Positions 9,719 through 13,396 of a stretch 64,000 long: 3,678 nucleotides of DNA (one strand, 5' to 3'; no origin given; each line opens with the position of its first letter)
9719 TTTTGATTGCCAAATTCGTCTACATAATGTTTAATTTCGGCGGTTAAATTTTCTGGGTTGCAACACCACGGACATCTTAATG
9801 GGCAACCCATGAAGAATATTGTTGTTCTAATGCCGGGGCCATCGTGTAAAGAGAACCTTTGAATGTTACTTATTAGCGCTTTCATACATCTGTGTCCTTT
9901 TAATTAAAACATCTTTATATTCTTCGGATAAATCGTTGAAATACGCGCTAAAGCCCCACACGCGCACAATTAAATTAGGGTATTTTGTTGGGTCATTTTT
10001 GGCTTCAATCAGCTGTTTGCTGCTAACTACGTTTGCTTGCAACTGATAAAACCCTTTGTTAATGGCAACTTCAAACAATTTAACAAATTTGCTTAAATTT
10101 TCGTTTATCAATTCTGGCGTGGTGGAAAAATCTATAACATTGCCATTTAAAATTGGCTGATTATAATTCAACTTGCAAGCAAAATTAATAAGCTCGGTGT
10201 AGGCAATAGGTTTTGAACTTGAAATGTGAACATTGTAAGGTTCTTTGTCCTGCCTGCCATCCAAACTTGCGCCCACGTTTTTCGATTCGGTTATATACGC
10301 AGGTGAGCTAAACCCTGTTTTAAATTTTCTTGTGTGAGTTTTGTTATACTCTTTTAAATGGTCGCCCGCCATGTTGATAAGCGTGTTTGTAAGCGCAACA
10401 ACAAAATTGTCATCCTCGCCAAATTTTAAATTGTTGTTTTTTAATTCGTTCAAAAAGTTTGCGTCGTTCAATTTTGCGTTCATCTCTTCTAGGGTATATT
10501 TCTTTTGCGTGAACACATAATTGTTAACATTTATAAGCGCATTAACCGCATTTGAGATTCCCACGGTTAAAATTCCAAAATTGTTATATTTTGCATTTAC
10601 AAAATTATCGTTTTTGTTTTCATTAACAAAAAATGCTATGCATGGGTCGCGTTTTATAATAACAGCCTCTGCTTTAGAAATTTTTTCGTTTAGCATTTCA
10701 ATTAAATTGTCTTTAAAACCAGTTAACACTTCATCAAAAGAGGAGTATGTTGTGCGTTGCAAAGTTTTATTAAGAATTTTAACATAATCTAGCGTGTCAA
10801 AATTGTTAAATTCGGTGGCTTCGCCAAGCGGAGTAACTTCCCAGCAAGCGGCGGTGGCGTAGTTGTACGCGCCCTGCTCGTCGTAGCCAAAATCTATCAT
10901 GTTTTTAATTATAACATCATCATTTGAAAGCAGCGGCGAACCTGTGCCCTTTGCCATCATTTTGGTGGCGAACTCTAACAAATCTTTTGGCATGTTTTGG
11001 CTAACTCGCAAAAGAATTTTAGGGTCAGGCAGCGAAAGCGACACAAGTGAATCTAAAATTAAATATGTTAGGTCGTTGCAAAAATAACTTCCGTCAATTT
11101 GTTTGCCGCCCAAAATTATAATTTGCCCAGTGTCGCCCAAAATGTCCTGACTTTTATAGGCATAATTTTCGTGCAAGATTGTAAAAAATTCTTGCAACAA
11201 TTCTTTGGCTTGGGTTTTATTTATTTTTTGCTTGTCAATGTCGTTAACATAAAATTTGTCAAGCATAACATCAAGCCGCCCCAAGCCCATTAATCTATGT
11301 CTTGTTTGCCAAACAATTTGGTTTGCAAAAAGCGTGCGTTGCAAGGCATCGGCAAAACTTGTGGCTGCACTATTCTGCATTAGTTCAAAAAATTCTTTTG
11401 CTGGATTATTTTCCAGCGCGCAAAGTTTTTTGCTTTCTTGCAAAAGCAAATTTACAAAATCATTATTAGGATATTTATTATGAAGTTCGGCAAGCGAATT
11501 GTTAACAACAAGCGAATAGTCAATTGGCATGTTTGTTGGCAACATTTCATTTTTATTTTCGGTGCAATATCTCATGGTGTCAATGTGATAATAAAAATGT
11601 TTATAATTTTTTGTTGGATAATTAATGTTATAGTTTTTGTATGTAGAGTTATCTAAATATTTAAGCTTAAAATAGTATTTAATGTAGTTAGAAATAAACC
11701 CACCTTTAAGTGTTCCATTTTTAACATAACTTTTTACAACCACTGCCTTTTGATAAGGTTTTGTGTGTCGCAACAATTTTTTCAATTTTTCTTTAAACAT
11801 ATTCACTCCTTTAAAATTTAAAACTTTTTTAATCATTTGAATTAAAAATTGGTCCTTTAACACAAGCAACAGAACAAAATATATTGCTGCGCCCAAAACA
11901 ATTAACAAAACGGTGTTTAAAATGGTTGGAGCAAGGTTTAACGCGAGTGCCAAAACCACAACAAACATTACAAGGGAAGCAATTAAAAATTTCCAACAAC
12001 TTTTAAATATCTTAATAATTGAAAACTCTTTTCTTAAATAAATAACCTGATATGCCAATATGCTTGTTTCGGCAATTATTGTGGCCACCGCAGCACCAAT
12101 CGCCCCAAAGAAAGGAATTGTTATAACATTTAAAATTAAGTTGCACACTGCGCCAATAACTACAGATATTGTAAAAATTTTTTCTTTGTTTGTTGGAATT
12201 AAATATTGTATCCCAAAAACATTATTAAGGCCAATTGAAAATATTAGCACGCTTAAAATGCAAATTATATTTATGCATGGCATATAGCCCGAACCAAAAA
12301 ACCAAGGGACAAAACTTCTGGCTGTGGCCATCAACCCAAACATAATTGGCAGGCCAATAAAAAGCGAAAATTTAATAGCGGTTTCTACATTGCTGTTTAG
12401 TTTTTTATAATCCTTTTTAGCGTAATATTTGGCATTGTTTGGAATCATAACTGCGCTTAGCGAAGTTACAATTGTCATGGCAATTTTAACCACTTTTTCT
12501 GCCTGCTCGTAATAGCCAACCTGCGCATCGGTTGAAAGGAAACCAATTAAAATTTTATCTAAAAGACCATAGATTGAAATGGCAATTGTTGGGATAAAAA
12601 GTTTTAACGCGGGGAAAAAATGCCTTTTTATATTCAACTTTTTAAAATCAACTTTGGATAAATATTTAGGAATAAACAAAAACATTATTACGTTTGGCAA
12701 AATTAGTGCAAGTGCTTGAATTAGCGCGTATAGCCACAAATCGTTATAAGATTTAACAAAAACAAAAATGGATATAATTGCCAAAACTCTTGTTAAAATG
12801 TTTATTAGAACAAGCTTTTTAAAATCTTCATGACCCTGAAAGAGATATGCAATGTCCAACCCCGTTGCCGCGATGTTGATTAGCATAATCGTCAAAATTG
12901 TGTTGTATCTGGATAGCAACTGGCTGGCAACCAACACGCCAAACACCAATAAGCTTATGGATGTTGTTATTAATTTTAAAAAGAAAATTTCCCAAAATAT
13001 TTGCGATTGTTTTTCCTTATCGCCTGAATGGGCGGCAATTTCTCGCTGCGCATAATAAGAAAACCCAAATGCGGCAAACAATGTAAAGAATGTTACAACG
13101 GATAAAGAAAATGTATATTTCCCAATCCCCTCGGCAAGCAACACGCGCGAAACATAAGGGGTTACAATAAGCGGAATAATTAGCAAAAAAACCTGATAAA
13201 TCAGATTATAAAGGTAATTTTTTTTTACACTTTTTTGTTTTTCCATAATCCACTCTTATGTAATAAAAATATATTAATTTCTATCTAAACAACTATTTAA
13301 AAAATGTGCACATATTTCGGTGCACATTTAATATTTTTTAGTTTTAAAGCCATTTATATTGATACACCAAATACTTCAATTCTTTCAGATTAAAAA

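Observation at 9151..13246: Glycyl radical enzyme plus activase embedded in, and fused to the flippase of, a surface-glycan locus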

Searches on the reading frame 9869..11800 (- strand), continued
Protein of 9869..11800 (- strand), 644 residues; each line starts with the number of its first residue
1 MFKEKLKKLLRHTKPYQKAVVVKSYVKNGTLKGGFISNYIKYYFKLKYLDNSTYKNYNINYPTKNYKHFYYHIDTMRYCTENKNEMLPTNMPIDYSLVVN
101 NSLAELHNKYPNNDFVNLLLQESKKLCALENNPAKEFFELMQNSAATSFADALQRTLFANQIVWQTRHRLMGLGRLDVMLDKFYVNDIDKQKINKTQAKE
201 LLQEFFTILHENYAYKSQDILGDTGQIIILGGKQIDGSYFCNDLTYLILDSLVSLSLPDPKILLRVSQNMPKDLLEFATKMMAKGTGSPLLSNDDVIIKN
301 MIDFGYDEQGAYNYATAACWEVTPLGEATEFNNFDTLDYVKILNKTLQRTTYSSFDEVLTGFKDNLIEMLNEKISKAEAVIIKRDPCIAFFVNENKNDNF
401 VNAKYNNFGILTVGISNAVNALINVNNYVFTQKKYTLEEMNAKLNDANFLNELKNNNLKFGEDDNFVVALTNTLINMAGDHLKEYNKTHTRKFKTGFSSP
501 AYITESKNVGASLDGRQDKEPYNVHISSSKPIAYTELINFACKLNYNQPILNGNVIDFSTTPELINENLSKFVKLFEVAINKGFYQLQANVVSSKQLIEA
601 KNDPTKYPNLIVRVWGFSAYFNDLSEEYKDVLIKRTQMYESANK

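Call 77: search_protein_families(library=ncbifam, proteins=[P0257, L016:12580-13548:+], max_evalue=0.00001)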
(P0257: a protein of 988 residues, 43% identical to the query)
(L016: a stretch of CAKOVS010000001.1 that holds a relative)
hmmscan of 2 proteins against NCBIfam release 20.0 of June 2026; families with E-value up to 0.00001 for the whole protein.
P0257 (988 aa): 20 families
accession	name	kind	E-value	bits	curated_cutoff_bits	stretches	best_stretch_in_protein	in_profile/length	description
TIGR01774.1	PFL2-3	subfamily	2.9e-71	240.8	678.2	1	475-980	243-782/786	formate C-acetyltransferase/glycerol dehydratase family glycyl radical enzyme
NF007437.0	PRK09983.1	equivalog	1.1e-54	185.9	1109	1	475-980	234-761/765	formate C-acetyltransferase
NF043068.1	glycl_HYPD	equivalog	3.4e-50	170.9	1100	2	718-980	516-780/784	trans-4-hydroxy-L-proline dehydratase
TIGR04394.1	choline_CutC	equivalog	4.2e-50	171.1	1050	1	473-981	244-785/789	choline trimethylamine-lyase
NF048009.1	SfplDhtHpfGKleb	equivalog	1.2e-48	165.9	1000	2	685-980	519-820/824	(2S)-3-sulfopropanediol dehydratase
NF048011.1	SfplDhtHpsGDes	equivalog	5.6e-43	147.3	1000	1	681-981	507-818/821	(2S)-3-sulfopropanediol dehydratase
NF033718.1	indole_decarb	equivalog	7.4e-28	97.2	1100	2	465-786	288-645/868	indoleacetate decarboxylase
NF033715.1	glycyl_HPDL_Lrg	equivalog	9.1e-26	89.9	1150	2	685-980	572-897/901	4-hydroxyphenylacetate decarboxylase large subunit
NF050113.1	gal_furan_GlfT1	equivalog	8.2e-20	71.3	330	1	5-195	1-192/290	galactofuranosyltransferase GlfT1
NF038360.1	rad_fix_GrcA3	exception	8.9e-12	44.9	158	1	912-983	5-76/78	autonomous glycyl radical cofactor GrcA3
TIGR03937.1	PgaC_IcaA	equivalog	1e-11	44.5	422.3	1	6-109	48-150/407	poly-beta-1,6-N-acetyl-D-glucosamine synthase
NF041875.1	EPS_EpsD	equivalog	2.5e-10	40.2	370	1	7-115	3-109/325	exopolysaccharide biosynthesis glycosyltransferase EpsD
NF008341.1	PRK11127.1-1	equivalog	2.9e-10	40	145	1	924-983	19-78/80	autonomous glycyl radical cofactor GrcA2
NF047683.1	TeichurnBiosyTuaG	equivalog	9.6e-10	38.5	400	1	5-142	8-143/252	teichuronic acid biosynthesis protein TuaG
TIGR01556.1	rhamnosyltran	subfamily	9.3e-09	34.9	200.55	1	16-284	8-281/281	rhamnosyltransferase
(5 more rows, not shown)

L016:12580-13548:+ (322 aa): 0 families

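Call 78: find_encoding_contigs(protein=P0343, flank=8000, max_places=2)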
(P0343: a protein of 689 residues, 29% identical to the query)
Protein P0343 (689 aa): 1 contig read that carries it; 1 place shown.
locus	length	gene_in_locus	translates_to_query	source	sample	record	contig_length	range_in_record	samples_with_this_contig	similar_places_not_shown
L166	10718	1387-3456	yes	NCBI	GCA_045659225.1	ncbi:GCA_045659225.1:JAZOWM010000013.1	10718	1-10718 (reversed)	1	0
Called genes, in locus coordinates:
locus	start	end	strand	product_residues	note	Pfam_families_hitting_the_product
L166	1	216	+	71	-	PF00829:Ribosomal_L21p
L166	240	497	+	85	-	PF01016:Ribosomal_L27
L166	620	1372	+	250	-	PF13353:Fer4_12, PF04055:Radical_SAM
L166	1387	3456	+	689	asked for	PF02901:PFL-like, PF01228:Gly_radical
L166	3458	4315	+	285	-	PF00083:Sugar_tr, PF07690:MFS_1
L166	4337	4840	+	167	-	PF00083:Sugar_tr, PF07690:MFS_1 (weak)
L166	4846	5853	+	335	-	PF01263:Aldose_epim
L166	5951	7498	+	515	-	PF07690:MFS_1, PF00854:PTR2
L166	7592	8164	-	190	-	PF10050:DUF2284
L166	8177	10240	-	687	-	PF07715:Plug, PF00593:TonB_dep_Rec_b-barrel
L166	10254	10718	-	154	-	?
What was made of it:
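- That is a free-sugar catabolic context (call 78).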

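Call 79: find_encoding_contigs(protein=P0257, flank=8000, max_places=2)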
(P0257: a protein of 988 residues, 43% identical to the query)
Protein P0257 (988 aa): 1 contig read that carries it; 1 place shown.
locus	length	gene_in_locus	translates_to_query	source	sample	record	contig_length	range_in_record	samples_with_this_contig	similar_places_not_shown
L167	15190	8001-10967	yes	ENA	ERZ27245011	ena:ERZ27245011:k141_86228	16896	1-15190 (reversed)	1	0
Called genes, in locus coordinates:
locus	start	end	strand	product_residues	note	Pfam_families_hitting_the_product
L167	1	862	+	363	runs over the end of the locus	PF03816:LytR_cpsA_psr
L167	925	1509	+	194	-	-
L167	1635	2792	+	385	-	PF13477:Glyco_trans_4_2, PF13439:Glyco_transf_4, PF13579:Glyco_trans_4_4, PF20706:GT4-conflict, PF00534:Glycos_transf_1, PF13692:Glyco_trans_1_4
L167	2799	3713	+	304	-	PF00535:Glycos_transf_2, PF10111:Glyco_tranf_2_2 (faint), PF13641:Glyco_tranf_2_3 (weak)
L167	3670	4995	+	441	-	-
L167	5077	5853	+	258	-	PF01061:ABC2_membrane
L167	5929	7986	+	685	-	PF00005:ABC_tran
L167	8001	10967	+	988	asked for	PF00535:Glycos_transf_2, PF13641:Glyco_tranf_2_3, PF02901:PFL-like, PF01228:Gly_radical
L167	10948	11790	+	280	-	PF13353:Fer4_12, PF04055:Radical_SAM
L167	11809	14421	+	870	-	PF00037:Fer4 (weak), PF12838:Fer4_7, PF13187:Fer4_9, PF13237:Fer4_10 (weak), PF25160:LdpA_Fe-S-bd (weak), PF12837:Fer4_6 (weak), PF04432:FrhB_FdhB_C, PF04230:PS_pyruv_trans, +4 more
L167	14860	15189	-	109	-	?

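Call 83: find_encoding_contigs(protein=P0333, flank=7000, max_places=2)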
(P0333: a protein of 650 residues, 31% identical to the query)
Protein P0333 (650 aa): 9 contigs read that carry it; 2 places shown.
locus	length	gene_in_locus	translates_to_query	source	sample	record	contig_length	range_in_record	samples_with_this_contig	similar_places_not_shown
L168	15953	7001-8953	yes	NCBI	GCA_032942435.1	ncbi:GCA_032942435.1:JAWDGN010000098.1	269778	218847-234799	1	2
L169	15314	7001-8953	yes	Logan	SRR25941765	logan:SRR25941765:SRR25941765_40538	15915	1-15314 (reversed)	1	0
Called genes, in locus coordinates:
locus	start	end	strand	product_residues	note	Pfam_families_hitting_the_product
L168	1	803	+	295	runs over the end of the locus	PF00483:NTP_transferase, PF12804:NTP_transf_3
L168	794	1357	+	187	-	PF00908:dTDP_sugar_isom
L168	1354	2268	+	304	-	PF01370:Epimerase, PF04321:RmlD_sub_bind, PF16363:GDP_Man_Dehyd, PF02719:Polysacc_synt_2 (faint)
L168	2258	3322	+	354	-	PF00535:Glycos_transf_2 (weak), PF13641:Glyco_tranf_2_3 (faint)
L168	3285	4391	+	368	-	-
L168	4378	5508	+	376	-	PF01266:DAO (weak), PF13450:NAD_binding_8, PF01593:Amino_oxidase (weak), PF03275:GLF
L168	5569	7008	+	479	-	PF01943:Polysacc_synt, PF13440:Polysacc_synt_3 (weak)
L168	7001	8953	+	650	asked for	PF02901:PFL-like, PF01228:Gly_radical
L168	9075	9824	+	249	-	PF04055:Radical_SAM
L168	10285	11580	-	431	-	PF00872:Transposase_mut, PF10551:MULE (weak)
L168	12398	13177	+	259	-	PF08241:Methyltransf_11 (weak)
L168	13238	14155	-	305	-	PF00535:Glycos_transf_2, PF13641:Glyco_tranf_2_3 (faint)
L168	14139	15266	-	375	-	PF13477:Glyco_trans_4_2, PF13439:Glyco_transf_4, PF13579:Glyco_trans_4_4, PF20706:GT4-conflict, PF00534:Glycos_transf_1, PF13692:Glyco_trans_1_4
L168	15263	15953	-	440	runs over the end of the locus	PF02397:Bac_transf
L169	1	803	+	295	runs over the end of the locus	PF00483:NTP_transferase, PF12804:NTP_transf_3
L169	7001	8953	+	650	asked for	PF02901:PFL-like, PF01228:Gly_radical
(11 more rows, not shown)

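Call 84: find_encoding_contigs(protein=P0313, flank=7000, max_places=2)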
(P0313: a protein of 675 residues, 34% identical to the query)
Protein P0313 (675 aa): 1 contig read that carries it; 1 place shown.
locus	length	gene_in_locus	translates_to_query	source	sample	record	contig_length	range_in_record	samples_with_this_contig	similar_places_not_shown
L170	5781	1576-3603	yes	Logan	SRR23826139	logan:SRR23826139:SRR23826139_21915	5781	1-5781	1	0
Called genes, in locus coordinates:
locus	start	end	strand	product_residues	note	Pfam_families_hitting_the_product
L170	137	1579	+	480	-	PF01943:Polysacc_synt, PF13440:Polysacc_synt_3, PF03023:MurJ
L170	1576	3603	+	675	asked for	PF02901:PFL-like, PF01228:Gly_radical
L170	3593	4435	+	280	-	PF13353:Fer4_12, PF04055:Radical_SAM (weak)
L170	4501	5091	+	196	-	PF01757:Acyl_transf_3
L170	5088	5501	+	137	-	PF01757:Acyl_transf_3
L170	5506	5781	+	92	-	?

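Call 85: find_encoding_contigs(protein=P0353, flank=7000, max_places=2)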
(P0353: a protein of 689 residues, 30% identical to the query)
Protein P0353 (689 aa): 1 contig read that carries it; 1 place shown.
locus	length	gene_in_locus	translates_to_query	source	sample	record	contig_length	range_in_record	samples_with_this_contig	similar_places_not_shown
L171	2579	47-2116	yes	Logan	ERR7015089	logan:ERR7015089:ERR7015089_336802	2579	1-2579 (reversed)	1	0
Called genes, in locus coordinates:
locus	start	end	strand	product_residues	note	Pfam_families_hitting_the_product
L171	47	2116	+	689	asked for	PF02901:PFL-like, PF01228:Gly_radical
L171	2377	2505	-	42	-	-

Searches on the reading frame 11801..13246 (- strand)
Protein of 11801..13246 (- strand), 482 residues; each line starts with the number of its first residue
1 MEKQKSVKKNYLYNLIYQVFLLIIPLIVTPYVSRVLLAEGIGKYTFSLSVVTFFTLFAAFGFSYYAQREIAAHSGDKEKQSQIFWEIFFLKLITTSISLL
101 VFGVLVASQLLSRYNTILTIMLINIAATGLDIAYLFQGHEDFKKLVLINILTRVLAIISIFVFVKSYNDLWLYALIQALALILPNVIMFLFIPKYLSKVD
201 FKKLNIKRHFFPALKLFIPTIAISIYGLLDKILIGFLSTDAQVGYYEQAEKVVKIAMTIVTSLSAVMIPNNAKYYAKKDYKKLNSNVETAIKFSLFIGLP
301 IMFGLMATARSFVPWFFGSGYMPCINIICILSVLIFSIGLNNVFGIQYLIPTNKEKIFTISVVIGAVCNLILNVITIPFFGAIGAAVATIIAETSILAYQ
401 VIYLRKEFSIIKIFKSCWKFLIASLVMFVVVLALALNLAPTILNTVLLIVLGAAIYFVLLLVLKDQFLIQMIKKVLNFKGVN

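Call 47: find_related_loci(query=A3, collection=metagenome_contigs, flank=6000)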
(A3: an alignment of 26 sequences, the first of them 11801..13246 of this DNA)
Query A3 (482 aa) in metagenome_contigs; peptide patterns used: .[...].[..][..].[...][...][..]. (x = any residue, [..] = any of these).
600 stretches matched a pattern (row limit reached: there are more); 586 encode a relative of the query (tblastn E <= 1e-3); the best 80 are kept; 80 distinct loci.
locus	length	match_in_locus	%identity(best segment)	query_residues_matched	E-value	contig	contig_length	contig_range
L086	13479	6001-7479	46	2-477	7e-144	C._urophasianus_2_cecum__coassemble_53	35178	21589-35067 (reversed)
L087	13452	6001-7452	46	2-468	3e-141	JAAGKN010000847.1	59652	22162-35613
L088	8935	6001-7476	47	3-475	9e-141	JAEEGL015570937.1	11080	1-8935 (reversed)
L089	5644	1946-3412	46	4-475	9e-139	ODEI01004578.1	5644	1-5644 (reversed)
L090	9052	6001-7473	44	3-468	4e-136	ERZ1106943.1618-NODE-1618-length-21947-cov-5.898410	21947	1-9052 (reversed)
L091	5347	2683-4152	44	2-477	1e-135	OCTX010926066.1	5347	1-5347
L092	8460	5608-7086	46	3-477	4e-131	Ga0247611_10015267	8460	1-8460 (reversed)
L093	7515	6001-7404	44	7-475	2e-130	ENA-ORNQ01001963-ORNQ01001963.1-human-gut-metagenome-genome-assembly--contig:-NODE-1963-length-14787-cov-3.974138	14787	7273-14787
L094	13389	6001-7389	44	7-470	9e-130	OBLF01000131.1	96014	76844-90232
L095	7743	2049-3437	44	7-470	8e-130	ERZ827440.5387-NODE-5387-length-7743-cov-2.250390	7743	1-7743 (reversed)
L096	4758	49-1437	43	7-470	1e-130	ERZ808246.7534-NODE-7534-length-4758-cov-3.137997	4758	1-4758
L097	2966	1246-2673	43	2-479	1e-134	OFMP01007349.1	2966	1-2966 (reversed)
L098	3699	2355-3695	47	4-448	6e-132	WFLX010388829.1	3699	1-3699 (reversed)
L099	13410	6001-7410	44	4-457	1e-128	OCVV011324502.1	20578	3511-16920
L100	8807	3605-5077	43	5-477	1e-127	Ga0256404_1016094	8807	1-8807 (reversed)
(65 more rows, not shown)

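Call 54: find_homologous_proteins(query=window:11801-13246:-, max_evalue=1e-10)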
Query window:11801-13246:- (482 aa): 797 proteins with E <= 1e-10 among 8000 candidates; the best 120 are listed.
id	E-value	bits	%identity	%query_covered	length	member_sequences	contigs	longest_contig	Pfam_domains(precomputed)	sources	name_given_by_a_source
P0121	1.8e-166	573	58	98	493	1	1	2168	PF01943.23,PF13440.12,PF03023.20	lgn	-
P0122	1.9e-164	566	53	98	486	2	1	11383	PF01943.23,PF13440.12,PF03023.20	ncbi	-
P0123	3.4e-164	565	56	97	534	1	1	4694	PF01943.23,PF13440.12,PF03023.20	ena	-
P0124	5.4e-145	502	49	98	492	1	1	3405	PF01943.23,PF13440.12,PF03023.20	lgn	-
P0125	7.4e-144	498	48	98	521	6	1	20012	PF01943.23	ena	-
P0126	1.8e-141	490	48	100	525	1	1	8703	PF01943.23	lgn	-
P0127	6.2e-140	485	49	97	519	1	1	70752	PF01943.23,PF13440.12,PF03023.20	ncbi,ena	-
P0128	8.9e-140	485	48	98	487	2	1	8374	PF01943.23,PF13440.12,PF03023.20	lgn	-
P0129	1.7e-139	484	47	98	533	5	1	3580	PF01943.23,PF03023.20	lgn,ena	-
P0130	2.4e-139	483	49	97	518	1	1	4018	PF01943.23,PF13440.12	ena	-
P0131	3.1e-139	483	49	98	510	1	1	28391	PF01943.23,PF03023.20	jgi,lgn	jgi:O-antigen/teichoic acid export membrane protein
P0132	8.3e-139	482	48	98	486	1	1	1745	PF01943.23,PF13440.12,PF03023.20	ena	-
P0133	1.0e-138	481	47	97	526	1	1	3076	PF01943.23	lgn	-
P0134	2.4e-138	480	49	98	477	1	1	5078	PF01943.23,PF03023.20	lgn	-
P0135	3.7e-138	480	49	98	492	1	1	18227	PF01943.23,PF03023.20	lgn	-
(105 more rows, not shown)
